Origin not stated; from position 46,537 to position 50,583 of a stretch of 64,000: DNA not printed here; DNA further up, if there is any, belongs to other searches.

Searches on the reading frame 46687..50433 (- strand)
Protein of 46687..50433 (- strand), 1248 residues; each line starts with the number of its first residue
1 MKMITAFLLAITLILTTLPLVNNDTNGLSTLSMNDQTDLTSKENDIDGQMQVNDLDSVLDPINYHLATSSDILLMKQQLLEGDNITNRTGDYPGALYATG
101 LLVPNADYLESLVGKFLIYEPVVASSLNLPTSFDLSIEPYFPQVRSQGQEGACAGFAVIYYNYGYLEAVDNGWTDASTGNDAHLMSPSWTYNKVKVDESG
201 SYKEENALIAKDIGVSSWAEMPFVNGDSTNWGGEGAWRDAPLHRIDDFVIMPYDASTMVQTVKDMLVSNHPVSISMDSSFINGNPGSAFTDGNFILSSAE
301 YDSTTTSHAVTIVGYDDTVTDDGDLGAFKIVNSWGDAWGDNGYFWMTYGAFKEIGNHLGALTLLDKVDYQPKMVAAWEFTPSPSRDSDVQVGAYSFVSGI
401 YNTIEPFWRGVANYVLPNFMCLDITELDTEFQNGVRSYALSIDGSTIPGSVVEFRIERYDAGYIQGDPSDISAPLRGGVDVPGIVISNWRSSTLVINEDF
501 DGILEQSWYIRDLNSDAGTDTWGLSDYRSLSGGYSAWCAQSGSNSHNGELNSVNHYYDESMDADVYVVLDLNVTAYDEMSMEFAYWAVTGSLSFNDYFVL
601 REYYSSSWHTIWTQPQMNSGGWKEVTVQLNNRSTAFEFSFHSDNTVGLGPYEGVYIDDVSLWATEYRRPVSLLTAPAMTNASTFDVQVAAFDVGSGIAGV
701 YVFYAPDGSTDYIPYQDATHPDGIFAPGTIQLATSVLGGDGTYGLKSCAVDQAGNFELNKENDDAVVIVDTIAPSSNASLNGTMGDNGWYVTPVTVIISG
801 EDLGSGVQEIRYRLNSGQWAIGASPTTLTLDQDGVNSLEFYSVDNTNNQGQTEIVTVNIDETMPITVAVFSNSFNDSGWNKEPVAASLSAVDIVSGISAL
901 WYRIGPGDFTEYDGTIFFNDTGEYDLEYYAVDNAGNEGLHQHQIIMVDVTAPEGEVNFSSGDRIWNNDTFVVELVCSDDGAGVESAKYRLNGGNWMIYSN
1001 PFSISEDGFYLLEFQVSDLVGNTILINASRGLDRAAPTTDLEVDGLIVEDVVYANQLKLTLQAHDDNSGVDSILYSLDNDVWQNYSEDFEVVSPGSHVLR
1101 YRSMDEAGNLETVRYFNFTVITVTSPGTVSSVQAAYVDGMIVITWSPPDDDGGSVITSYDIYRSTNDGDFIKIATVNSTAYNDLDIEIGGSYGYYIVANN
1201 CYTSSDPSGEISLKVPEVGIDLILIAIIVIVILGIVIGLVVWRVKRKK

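Call 35: search_protein_families(library=pfam, proteins=[window:46687-50433:-], max_evalue=0.00001)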
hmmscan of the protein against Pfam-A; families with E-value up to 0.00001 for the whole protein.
window:46687-50433:- (1248 aa): 3 families
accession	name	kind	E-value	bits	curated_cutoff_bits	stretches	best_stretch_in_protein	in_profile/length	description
PF00112.29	Peptidase_C1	-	2.1e-12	48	20.7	1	129-350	1-206/220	Papain family cysteine protease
PF19077.6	Big_13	-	2.2e-06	28.5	27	0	967-1023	36-90/102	Bacterial Ig-like domain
PF03051.21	Peptidase_C1_2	-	2.6e-06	27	22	1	301-353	354-404/438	Peptidase C1-like family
